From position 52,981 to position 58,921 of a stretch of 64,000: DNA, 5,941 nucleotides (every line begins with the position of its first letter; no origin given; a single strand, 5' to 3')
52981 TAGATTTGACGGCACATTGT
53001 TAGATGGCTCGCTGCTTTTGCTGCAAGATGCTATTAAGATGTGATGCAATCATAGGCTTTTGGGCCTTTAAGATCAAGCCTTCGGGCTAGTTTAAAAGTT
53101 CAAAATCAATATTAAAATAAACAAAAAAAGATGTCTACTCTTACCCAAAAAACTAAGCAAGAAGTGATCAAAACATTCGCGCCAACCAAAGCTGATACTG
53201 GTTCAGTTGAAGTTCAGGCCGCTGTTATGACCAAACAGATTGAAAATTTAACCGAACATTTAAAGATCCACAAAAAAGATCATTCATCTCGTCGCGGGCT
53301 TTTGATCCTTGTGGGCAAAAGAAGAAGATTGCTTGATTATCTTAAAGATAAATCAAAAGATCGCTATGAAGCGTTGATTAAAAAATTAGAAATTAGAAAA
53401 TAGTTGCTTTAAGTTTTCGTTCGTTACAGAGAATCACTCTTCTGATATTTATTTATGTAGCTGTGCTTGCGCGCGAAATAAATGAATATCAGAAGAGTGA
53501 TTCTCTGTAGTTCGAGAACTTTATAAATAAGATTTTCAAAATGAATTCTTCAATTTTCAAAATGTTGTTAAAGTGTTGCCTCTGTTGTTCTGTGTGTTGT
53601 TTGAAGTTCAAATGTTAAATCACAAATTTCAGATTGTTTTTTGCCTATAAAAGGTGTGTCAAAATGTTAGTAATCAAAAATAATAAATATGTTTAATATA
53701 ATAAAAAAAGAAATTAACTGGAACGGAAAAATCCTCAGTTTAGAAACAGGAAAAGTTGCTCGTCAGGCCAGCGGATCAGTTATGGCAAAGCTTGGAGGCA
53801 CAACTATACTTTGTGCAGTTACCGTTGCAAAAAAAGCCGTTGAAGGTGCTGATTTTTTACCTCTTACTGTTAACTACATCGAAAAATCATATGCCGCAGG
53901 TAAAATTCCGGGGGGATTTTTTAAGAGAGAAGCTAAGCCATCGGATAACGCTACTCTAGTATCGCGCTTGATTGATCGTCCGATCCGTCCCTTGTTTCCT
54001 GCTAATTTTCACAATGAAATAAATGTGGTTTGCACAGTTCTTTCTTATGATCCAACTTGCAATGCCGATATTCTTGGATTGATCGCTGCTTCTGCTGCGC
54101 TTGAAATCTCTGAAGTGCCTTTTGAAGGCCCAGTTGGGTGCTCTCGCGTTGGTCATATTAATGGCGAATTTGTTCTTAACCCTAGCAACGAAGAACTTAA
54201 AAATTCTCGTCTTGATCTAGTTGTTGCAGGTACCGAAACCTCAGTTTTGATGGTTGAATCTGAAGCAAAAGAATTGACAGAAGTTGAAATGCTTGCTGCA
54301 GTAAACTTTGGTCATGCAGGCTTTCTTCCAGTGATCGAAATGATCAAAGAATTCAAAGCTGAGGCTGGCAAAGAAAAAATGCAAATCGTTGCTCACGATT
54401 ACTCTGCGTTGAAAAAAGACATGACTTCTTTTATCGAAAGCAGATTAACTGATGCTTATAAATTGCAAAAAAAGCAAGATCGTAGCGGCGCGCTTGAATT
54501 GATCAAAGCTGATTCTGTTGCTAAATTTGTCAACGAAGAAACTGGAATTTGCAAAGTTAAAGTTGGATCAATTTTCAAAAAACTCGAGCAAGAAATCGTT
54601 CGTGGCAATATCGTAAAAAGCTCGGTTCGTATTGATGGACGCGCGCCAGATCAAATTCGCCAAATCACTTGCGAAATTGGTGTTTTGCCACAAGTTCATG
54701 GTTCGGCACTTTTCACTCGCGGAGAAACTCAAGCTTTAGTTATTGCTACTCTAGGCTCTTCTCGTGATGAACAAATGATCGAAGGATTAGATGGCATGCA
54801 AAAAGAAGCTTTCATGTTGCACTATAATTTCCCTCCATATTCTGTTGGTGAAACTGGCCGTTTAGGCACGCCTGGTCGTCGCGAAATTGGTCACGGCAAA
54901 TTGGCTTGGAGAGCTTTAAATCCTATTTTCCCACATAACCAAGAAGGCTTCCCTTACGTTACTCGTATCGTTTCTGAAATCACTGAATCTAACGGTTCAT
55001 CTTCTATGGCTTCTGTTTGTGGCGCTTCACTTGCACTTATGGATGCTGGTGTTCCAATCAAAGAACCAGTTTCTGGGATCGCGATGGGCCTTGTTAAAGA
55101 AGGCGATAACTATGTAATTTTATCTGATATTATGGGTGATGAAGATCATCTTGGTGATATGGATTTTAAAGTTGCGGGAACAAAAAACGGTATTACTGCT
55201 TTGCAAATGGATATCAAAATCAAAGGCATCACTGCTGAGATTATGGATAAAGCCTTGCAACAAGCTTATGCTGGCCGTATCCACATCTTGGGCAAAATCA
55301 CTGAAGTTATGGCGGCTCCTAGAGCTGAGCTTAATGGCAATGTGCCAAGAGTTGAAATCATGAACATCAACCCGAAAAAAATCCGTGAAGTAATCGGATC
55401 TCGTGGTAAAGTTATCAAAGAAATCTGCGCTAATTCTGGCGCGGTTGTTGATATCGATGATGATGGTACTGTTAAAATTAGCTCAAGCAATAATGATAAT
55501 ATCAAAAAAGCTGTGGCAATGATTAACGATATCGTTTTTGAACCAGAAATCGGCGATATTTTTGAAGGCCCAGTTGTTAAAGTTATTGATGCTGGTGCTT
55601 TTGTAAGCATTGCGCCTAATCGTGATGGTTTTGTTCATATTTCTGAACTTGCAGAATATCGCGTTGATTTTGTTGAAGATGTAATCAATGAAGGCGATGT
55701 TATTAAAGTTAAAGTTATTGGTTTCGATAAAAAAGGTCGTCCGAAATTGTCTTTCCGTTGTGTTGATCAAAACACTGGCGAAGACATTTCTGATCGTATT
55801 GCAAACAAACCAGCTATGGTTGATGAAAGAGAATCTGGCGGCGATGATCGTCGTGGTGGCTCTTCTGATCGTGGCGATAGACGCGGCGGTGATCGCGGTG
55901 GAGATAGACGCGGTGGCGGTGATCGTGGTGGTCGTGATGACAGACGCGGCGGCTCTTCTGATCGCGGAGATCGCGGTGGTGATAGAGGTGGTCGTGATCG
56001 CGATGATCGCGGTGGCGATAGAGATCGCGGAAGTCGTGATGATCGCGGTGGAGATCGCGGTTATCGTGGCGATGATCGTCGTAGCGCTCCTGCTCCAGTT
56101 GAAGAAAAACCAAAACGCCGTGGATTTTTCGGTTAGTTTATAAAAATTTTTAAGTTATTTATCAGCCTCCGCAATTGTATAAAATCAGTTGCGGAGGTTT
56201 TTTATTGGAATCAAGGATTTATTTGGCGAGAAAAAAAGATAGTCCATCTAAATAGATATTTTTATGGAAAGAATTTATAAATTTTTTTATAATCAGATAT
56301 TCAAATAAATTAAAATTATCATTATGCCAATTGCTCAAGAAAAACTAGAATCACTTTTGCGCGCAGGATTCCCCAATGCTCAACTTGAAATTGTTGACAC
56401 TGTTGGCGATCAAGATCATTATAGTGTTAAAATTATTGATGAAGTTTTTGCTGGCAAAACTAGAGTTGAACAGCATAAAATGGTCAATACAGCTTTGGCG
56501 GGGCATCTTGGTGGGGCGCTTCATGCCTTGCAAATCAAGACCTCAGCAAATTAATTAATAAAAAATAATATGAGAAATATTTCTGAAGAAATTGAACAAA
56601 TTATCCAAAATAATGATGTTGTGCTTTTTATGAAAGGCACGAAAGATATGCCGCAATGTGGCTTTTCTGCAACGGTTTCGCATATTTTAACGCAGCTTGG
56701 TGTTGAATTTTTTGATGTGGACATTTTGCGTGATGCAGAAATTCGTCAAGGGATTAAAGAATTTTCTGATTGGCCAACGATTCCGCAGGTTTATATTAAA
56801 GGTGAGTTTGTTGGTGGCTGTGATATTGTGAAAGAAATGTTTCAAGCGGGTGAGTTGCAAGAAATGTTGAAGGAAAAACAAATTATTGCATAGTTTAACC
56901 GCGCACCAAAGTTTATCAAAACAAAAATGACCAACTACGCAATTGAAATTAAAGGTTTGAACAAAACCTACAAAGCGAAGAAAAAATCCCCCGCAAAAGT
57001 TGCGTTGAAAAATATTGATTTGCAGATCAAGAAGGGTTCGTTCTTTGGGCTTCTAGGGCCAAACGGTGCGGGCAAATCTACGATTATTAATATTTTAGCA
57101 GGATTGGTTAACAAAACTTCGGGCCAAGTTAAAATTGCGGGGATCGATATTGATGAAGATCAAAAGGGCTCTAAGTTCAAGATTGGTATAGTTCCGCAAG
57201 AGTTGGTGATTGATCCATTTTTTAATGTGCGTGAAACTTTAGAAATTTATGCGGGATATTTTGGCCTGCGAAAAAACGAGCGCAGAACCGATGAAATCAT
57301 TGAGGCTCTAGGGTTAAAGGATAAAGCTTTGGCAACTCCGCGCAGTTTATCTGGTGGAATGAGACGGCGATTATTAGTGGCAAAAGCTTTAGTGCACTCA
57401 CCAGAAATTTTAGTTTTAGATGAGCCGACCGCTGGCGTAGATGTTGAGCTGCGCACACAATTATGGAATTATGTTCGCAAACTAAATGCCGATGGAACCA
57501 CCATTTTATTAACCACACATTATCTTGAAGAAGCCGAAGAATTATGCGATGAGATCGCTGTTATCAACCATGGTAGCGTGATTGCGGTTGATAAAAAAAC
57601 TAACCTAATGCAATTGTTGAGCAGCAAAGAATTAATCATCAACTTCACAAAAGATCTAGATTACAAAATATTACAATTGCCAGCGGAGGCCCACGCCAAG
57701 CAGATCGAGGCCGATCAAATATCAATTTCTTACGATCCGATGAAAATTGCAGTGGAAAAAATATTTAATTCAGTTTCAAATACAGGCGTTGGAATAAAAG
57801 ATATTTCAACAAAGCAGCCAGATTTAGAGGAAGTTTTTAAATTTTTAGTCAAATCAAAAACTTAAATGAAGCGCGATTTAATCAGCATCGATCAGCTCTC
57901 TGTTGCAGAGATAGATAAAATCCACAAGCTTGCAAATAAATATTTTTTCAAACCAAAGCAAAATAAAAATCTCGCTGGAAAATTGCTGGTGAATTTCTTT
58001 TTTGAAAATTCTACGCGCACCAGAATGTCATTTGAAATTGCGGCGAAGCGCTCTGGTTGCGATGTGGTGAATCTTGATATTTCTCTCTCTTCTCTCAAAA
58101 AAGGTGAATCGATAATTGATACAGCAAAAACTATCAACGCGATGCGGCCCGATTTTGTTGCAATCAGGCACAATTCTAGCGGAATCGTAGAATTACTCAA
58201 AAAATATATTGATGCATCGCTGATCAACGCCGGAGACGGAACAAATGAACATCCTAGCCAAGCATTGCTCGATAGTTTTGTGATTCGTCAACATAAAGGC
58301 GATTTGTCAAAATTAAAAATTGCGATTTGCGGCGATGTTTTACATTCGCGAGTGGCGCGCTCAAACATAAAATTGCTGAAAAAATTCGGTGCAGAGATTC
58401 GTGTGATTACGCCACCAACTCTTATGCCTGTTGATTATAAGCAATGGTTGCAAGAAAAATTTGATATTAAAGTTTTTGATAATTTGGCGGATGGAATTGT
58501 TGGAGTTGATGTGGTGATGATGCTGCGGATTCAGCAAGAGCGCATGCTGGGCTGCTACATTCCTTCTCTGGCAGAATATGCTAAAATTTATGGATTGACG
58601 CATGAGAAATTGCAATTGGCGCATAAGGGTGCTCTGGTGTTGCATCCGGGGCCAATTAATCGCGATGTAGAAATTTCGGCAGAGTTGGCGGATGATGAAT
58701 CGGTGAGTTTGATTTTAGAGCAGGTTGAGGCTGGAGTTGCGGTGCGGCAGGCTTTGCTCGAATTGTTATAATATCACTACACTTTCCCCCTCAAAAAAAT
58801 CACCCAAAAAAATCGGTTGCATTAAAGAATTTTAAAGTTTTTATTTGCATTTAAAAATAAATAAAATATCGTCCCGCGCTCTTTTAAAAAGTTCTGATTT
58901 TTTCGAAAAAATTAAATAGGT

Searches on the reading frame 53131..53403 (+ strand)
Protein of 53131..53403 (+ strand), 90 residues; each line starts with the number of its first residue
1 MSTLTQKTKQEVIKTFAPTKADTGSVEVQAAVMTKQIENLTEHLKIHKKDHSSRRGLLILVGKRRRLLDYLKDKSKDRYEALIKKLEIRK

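Call 30: search_protein_families(library=pfam, proteins=[window:53131-53403:+])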
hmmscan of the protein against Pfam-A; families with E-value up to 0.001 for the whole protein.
window:53131-53403:+ (90 aa): 1 family
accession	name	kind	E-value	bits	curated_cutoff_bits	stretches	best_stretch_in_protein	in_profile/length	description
PF00312.27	Ribosomal_S15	-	1.4e-33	115.3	31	1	9-89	1-81/81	Ribosomal protein S15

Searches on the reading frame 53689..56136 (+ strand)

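Call 30: search_protein_families(library=pfam, proteins=[window:53689-56136:+])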
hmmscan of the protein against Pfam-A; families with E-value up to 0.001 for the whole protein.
window:53689-56136:+ (815 aa): 6 families
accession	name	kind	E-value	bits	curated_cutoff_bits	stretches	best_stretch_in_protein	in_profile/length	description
PF01138.27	RNase_PH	-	3.3e-61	205.9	25.5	2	16-144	5-130/130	3' exoribonuclease family, domain 1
PF03725.20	RNase_PH_C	-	4e-24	84.8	20.8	2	147-210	1-66/67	3' exoribonuclease family, domain 2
PF03726.19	PNPase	-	3.2e-18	66.4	24.6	1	241-318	2-80/81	Polyribonucleotide nucleotidyltransferase, RNA binding domain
PF00575.29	S1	-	4.9e-15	56.1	22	1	618-689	1-73/74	S1 RNA binding domain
PF00013.35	KH_1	-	7.6e-11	42.1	21.5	1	556-614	2-66/66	KH domain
PF24685.1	OB_RRP5_4th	-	8.2e-05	23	31.5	1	619-679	6-71/92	RRP5 OB-fold domain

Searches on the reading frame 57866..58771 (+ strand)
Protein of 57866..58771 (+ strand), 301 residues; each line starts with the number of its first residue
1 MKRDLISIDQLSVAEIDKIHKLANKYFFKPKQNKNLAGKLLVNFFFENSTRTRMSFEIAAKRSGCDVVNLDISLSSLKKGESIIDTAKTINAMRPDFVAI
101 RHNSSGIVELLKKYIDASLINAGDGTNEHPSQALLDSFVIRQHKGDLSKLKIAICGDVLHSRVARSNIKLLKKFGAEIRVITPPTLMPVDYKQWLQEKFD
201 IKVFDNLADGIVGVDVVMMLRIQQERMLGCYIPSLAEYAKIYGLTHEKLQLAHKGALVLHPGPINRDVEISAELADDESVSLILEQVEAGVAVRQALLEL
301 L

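Call 30: search_protein_families(library=pfam, proteins=[window:57866-58771:+])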
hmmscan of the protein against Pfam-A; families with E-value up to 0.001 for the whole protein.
window:57866-58771:+ (301 aa): 2 families
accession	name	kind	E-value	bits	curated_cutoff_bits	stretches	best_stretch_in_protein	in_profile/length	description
PF02729.26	OTCace_N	-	3.3e-40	138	29.9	1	3-142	1-148/148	Aspartate/ornithine carbamoyltransferase, carbamoyl-P binding domain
PF00185.30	OTCace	-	1.7e-25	90.3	29.4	1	149-300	2-156/157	Aspartate/ornithine carbamoyltransferase, Asp/Orn binding domain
